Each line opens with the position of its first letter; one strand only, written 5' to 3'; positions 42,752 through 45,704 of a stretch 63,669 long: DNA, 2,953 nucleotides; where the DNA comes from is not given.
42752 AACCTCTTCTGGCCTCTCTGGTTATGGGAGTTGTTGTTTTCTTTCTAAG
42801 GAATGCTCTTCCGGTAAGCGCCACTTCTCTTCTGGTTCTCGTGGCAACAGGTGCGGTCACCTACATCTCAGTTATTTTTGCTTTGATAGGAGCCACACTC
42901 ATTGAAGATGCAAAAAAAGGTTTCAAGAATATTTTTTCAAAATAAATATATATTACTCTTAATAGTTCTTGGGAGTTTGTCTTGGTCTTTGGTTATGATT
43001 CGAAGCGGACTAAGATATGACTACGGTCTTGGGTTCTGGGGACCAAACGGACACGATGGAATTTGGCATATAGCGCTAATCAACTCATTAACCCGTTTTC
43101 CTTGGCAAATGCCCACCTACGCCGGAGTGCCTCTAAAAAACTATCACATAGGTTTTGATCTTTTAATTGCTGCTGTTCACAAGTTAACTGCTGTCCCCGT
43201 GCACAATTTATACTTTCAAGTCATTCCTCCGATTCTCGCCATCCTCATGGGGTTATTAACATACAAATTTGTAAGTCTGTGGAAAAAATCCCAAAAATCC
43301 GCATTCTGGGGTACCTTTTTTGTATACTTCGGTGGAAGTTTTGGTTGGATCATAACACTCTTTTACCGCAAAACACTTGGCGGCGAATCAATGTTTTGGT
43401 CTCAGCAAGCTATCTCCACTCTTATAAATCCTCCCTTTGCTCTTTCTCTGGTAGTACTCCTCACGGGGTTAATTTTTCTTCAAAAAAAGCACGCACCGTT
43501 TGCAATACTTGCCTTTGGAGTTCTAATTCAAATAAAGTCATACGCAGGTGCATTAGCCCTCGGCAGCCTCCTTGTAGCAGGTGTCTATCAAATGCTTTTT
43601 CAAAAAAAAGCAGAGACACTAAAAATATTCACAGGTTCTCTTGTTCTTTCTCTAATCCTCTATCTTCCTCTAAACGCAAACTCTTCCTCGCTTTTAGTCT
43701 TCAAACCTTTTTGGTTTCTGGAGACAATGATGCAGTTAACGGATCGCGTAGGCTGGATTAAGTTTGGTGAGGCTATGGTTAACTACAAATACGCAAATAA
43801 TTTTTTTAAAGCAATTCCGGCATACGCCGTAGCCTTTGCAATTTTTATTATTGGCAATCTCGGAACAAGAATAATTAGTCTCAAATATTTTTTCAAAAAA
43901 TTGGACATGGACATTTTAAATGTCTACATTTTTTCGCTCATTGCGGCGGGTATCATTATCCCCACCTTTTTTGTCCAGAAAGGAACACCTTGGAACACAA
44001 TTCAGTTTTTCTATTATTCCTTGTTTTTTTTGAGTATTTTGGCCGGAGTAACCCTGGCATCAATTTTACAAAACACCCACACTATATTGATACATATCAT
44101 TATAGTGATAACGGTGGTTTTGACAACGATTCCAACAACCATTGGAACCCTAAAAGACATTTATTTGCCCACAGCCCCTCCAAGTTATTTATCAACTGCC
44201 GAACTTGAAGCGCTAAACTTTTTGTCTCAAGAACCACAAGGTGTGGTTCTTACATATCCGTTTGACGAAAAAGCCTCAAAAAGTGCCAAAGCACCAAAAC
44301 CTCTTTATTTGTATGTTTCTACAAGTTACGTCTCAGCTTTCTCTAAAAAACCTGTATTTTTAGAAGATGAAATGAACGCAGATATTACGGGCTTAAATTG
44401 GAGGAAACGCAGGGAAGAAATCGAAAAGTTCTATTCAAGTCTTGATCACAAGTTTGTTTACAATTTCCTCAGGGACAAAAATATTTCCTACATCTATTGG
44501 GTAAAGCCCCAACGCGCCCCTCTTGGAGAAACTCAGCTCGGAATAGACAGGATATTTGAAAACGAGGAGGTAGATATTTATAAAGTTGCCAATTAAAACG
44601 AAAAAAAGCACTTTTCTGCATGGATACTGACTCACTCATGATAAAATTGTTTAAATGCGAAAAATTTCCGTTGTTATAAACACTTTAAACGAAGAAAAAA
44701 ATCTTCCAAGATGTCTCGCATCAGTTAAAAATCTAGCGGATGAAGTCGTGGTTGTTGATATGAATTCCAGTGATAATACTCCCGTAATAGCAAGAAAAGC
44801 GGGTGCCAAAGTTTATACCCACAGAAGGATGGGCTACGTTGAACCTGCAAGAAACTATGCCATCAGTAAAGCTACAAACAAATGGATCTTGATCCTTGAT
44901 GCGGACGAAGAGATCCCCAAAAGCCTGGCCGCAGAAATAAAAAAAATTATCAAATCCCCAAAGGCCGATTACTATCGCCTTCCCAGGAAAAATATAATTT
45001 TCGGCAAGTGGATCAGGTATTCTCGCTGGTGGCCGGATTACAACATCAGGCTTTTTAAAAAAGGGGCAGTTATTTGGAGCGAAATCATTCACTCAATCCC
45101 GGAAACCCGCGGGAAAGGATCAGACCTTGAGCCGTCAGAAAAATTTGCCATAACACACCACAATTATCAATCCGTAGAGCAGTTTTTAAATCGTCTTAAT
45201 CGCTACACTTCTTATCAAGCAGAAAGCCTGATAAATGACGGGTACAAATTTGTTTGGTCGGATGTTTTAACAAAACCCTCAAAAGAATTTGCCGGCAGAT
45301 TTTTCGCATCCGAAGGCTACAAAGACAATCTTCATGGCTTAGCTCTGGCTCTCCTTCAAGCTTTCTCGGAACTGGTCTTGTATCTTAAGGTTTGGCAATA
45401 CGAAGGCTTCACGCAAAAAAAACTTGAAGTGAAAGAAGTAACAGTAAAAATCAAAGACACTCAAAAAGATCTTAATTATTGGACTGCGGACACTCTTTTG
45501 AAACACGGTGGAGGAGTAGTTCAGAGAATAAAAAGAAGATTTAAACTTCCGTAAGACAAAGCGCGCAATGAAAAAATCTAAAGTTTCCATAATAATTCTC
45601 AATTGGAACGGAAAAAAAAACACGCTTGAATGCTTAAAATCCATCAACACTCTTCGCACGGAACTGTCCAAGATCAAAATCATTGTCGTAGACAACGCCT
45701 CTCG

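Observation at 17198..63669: About 46-kb multi-GT-C surface glycosylation island: about 20 lipid-donor transferases served by four donor synthases and one GtrA domain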

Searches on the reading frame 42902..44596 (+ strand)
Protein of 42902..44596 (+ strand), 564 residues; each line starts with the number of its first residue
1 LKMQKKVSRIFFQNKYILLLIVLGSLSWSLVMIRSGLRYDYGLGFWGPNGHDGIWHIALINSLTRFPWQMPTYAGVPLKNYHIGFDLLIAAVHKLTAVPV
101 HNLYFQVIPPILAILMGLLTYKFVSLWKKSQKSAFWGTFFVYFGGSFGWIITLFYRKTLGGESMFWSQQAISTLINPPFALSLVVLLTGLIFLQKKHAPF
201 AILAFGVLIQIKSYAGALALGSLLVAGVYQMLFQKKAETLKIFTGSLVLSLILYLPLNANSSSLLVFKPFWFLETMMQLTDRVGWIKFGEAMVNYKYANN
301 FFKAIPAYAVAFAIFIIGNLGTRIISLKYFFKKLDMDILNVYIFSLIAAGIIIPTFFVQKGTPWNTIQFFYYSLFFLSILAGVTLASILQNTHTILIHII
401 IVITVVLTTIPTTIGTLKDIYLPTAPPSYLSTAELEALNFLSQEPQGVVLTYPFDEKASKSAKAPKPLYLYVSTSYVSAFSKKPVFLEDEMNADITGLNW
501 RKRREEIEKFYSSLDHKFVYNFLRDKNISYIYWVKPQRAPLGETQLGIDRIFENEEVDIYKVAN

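Call 5: search_protein_families(library=pfam, proteins=[window:42902-44596:+], max_evalue=0.01)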
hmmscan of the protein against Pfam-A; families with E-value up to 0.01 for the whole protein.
window:42902-44596:+ (564 aa): 0 families

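Call 22: search_protein_families(library=ncbifam, proteins=[window:42902-44596:+], max_evalue=0.01)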
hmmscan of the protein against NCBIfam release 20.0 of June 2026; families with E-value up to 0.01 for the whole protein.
window:42902-44596:+ (564 aa): 0 families

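Call 25: search_solved_structures(query=window:42902-44596:+, max_evalue=1)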
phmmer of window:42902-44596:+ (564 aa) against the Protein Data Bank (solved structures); distinct sequences matched with E-value up to 1: 0.

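Call 26: find_homologous_proteins(query=window:42902-44596:+, max_evalue=0.00001)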
Query window:42902-44596:+ (564 aa): 1578 proteins with E <= 0.00001 among 8000 candidates; the best 120 are listed.
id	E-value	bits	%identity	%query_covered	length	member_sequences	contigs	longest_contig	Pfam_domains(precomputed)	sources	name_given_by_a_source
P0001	0.0e+0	1254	100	100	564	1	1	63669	-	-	-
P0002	7.7e-242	822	66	99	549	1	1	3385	-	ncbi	-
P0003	7.2e-220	750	58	96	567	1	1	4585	-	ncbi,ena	-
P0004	1.3e-218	746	58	96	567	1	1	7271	-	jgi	-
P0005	2.3e-218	745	59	99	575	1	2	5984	-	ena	-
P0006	4.1e-216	737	57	99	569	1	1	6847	-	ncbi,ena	ncbi:MAG: hypothetical protein AAB875_03450 [Patescibacteria group bacterium]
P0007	3.7e-215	734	58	97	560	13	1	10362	-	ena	-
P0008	4.7e-215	734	58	96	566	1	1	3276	-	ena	-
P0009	7.9e-215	733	59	97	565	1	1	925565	-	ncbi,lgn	-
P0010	1.5e-213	729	61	97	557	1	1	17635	-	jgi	jgi:hypothetical protein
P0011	1.8e-213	729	61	97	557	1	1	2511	-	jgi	-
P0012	2.7e-213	728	59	97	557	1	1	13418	-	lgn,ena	-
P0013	3.3e-213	728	61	97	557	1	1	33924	-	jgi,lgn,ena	-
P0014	5.0e-213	727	60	97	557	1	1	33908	-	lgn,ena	-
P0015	6.4e-213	727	58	99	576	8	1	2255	-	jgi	-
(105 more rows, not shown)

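Call 28: find_encoding_contigs(protein=P0009, flank=10000, max_places=2)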
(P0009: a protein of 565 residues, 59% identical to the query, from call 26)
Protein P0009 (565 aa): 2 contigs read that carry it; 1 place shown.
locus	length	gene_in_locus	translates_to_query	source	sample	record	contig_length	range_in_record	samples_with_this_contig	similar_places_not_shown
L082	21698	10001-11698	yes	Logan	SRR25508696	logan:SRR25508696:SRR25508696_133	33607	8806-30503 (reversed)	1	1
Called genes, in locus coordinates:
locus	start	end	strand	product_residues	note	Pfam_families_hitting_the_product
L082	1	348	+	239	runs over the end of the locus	PF00535:Glycos_transf_2, PF10111:Glyco_tranf_2_2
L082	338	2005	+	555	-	-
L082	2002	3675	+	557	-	PF10131:PTPS_related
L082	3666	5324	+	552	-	PF10131:PTPS_related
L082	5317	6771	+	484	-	-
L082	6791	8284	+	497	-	PF01943:Polysacc_synt, PF13440:Polysacc_synt_3, PF03023:MurJ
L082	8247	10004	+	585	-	-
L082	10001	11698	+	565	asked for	-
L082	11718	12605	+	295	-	PF00535:Glycos_transf_2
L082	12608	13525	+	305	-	PF00535:Glycos_transf_2, PF13641:Glyco_tranf_2_3, PF13632:Glyco_trans_2_3 (weak)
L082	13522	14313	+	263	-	PF00535:Glycos_transf_2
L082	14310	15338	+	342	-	PF00534:Glycos_transf_1, PF13692:Glyco_trans_1_4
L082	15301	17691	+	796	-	PF09586:YfhO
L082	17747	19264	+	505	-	-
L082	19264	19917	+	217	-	PF01209:Ubie_methyltran (weak), PF05219:DREV (weak), PF13489:Methyltransf_23, PF08003:Methyltransf_9 (weak), PF13847:Methyltransf_31, PF08241:Methyltransf_11, PF08242:Methyltransf_12, PF13649:Methyltransf_25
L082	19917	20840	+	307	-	PF00535:Glycos_transf_2, PF13641:Glyco_tranf_2_3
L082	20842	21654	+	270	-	PF00535:Glycos_transf_2, PF10111:Glyco_tranf_2_2 (weak), PF13641:Glyco_tranf_2_3, PF13712:Glyco_tranf_2_5 (weak)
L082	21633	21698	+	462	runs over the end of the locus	PF13231:PMT_2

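Call 40: predict_structure(alignment_id=A2)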
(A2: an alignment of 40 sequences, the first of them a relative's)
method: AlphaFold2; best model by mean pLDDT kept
length: 564 residues; sequences in the alignment: 40
mean_pLDDT: 84.8   pTM: 0.88
mean pLDDT of the five models: 84.8, 84.8, 83.8, 83.4, 80.0
residues with pLDDT >= 90: 262; 70-90: 224; 50-70: 67; < 50: 11
segments of 3 or more residues with pLDDT < 50: 1-3, 47-50
pLDDT, mean of each block of 10 residues (from residue 1): 53 80 88 78 51 82 85 82 88 94 90 95 96 95 75 67 54 77 97 97 96 93 98 96 98 82 74 74 71 91 91 80 84 83 96 87 79 92 94 92 88 76 70 91 94 82 80 84 82 73 90 92 94 88 91 95 87
secondary structure, 60 per line:
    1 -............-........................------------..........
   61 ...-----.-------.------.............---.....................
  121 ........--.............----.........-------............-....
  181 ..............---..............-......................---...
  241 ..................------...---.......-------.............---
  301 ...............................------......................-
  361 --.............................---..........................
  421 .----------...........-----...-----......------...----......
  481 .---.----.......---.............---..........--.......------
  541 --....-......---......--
elements in order: H2-13 H15-38 H51-63 H84-96 H100-128 H131-143 H148-156 H164-175 H177-194 H198-211 H213-234 H238-258 E265-267 H271-277 H285-297 H301-331 H338-356 E357-359 H363-391 H395-421 H432-442 E448-450 H456-461 H475-481 H490-496 H500-512 H516-525 E528-534 H543-546 E548-553 E557-562

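Call 44: fold_search(model_id=the predicted structure, library=pdb)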
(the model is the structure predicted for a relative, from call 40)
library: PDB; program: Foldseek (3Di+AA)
matches with E <= 10: 347; with E <= 0.001: 16
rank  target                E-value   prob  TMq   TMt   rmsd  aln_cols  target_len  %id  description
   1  6ftg_5                7.7e-09  1.00  0.55  0.49  14.0       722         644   11  Subtomogram average of OST-containing ribosome-translocon complexes from canine rough microsomal membranes (released 2018-03-21)
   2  8b6l_I                9.2e-09  1.00  0.54  0.45  13.8       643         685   10  Subtomogram average of the human Sec61-TRAP-OSTA-translocon (released 2022-12-07)
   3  9n9j_I                9.2e-09  1.00  0.55  0.45  14.5       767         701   10  Structure of a GRP94 folding intermediate engaged with a CCDC134- and FKBP11-bound secretory translocon (released 2025-11-19)
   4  8pn9_A                1.4e-08  1.00  0.55  0.48  12.9       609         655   11  Structure of human oligosaccharyltransferase OST-A complex bound to NGI-1 (released 2024-05-08)
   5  7zlh_A                1.3e-07  1.00  0.45  0.40  13.4       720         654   11  Cryo-EM structure of C-mannosyltransferase CeDPY19, in apo state, bound to CMT2-Fab and anti-Fab nanobody (released 2023-01-11)
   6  6c26_A                1.7e-07  1.00  0.56  0.50  12.4       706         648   11  The Cryo-EM structure of a eukaryotic oligosaccharyl transferase complex (released 2018-01-31)
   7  7zli_A                1.6e-06  1.00  0.43  0.38  13.3       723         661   10  Cryo-EM structure of C-mannosyltransferase CeDPY19, in complex with Dol25-P-Man and bound to CMT2-Fab and anti-Fab nan (released 2023-01-11)
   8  5ogl_A                1.8e-06  1.00  0.45  0.37  17.3       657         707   12  Structure of bacterial oligosaccharyltransferase PglB in complex with an acceptor peptide and an lipid-linked oligosac (released 2017-10-25)
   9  7e9s_A                2.9e-06  1.00  0.50  0.34  14.2       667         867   12  Archaeal oligosaccharyltransferase AglB from Archaeoglobus fulgidus in complex with an inhibitory peptide and a dolich (released 2021-09-08)
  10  3wak                  4.1e-06  1.00  0.50  0.35  13.6       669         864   12  Crystal structure of the Archaeoglobus fulgidus oligosaccharyltransferase (O29867_ARCFU) in the apo form (released 2013-10-30)
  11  7zlg_A                4.4e-06  1.00  0.50  0.44  11.4       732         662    9  Cryo-EM structure of C-mannosyltransferase CeDPY19, in complex with acceptor peptide and bound to CMT2-Fab and anti-Fa (released 2023-01-11)
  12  6gxc_A                6.8e-06  1.00  0.52  0.43  14.8       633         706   12  Bacterial oligosaccharyltransferase PglB in complex with an inhibitory peptide and a reactive lipid-linked oligosaccha (released 2018-11-14)
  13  8if8_C                3.0e-05  1.00  0.51  0.48  12.6       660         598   12  Arabinosyltransferase AftA (released 2023-05-31)
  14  8if8_B                6.4e-05  1.00  0.46  0.43  13.4       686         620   14  Arabinosyltransferase AftA (released 2023-05-31)
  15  6w98_A                1.8e-04  1.00  0.45  0.23   9.9       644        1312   12  Single-Particle Cryo-EM Structure of Arabinofuranosyltransferase AftD from Mycobacteria (released 2020-05-13)
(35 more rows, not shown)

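Call 80: search_protein_representatives(alignment_id=A2)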
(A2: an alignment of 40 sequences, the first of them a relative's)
Query: 40 sequences, 575 profile positions. Proteins with E-value up to 0.001 (for the whole library): 1586; up to 1e-10: 1280; up to 1e-30: 802. The best 150 are listed.
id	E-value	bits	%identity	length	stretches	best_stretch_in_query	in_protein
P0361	5.3e-272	920.0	-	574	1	10-573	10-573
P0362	5.2e-261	883.7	-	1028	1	8-574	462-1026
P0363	2.1e-246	835.4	-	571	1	11-574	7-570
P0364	7.4e-242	820.4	-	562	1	12-574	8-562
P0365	8.3e-214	727.8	-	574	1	1-574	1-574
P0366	8.3e-207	704.7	-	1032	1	12-573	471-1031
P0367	3.0e-205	699.5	-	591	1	12-574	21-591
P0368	9.2e-204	694.6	-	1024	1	11-574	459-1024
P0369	1.5e-196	670.9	-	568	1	1-574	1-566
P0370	1.3e-192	657.9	-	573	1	12-570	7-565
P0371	3.9e-188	643.1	-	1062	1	11-572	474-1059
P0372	2.0e-186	637.4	-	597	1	13-572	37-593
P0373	8.1e-185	632.1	-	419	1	157-574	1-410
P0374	1.9e-184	630.9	-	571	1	1-572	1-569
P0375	1.3e-181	621.5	-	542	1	30-574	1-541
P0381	3.0e-168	577.4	-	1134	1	9-573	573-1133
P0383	1.7e-162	558.4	-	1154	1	10-573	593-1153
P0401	7.0e-143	493.6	-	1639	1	8-574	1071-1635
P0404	2.7e-138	478.5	-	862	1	17-573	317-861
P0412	2.0e-131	455.8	-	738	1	14-573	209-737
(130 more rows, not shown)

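Call 81: search_protein_families(library=pfam, proteins=[P0362, P0366, P0381, P0383, P0401, P0404, P0412, P0371], max_evalue=0.001)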
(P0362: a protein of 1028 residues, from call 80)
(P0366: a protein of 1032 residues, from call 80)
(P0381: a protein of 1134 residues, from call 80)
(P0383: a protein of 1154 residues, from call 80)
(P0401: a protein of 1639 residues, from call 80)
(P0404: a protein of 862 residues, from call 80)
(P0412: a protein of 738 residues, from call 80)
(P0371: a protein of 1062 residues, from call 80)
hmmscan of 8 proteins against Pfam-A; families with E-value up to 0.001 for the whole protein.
P0362 (1028 aa): 0 families

P0366 (1032 aa): 0 families

P0381 (1134 aa): 0 families

P0383 (1154 aa): 0 families

P0401 (1639 aa): 2 families
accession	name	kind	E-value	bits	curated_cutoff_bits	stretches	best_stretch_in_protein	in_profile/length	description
PF13440.11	Polysacc_synt_3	-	9.5e-55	186.3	23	1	50-333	2-283/293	Polysaccharide biosynthesis protein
PF01943.22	Polysacc_synt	-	3.6e-27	95.9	28.2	1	27-294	3-274/274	Polysaccharide biosynthesis protein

P0404 (862 aa): 0 families

P0412 (738 aa): 0 families

P0371 (1062 aa): 0 families

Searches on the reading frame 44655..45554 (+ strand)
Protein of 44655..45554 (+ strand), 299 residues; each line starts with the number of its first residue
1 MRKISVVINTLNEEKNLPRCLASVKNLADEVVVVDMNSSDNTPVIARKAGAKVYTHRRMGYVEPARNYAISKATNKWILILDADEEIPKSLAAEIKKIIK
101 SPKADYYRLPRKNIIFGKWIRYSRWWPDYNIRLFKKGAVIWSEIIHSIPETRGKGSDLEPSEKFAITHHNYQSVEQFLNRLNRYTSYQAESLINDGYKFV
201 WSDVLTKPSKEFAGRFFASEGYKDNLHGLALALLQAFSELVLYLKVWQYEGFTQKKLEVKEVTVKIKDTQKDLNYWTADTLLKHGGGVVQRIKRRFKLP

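Call 5: search_protein_families(library=pfam, proteins=[window:44655-45554:+], max_evalue=0.01)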
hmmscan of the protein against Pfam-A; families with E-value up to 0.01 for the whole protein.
window:44655-45554:+ (299 aa): 2 families
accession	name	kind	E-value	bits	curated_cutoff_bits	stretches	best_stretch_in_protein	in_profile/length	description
PF00535.33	Glycos_transf_2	-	1.3e-22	80.9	23.3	1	5-133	1-141/168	Glycosyl transferase family 2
PF13704.12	Glyco_tranf_2_4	-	7.5e-05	23.6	27.5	1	12-85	2-82/98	Glycosyl transferase family 2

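Call 55: search_protein_families(library=ncbifam, proteins=[window:44655-45554:+], max_evalue=0.00001)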
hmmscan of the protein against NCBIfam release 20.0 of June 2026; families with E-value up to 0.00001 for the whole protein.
window:44655-45554:+ (299 aa): 9 families
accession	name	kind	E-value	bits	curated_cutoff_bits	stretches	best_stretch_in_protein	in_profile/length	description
TIGR04283.1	glyco_like_mftF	equivalog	1.1e-16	61.1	182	1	4-106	1-104/221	TIGR04283 family arsenosugar biosynthesis glycosyltransferase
TIGR04195.1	S_glycosyl_SunS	equivalog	2.6e-10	39.7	350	1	4-100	59-156/421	SunS family peptide S-glycosyltransferase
NF010496.0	PRK13915.1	equivalog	7.6e-10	38.3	262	1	2-58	31-93/307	glucosyl-3-phosphoglycerate synthase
TIGR04182.1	glyco_TIGR04182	equivalog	1.7e-09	37.5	325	1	4-93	2-91/293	S-layer glycoprotein N-glycosyltransferase AglJ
NF041391.1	DPhHxTase_Halo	equivalog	2.6e-08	33.1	375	1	10-98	3-92/213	dolichyl-phosphate hexose transferase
NF038302.1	EPS_HpsE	equivalog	7.5e-07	28.4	300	1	3-87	2-99/307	hormogonium polysaccharide biosynthesis glycosyltransferase HpsE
NF045692.1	OglycostaseCruG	equivalog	9e-07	28.1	600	1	2-108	41-161/386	2'-O-glycosyltransferase CruG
NF041875.1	EPS_EpsD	equivalog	5.2e-06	26.1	370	1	4-94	1-99/325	exopolysaccharide biosynthesis glycosyltransferase EpsD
NF007482.0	PRK10073.1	equivalog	9.7e-06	24.8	423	0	2-94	6-105/334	glycosyltransferase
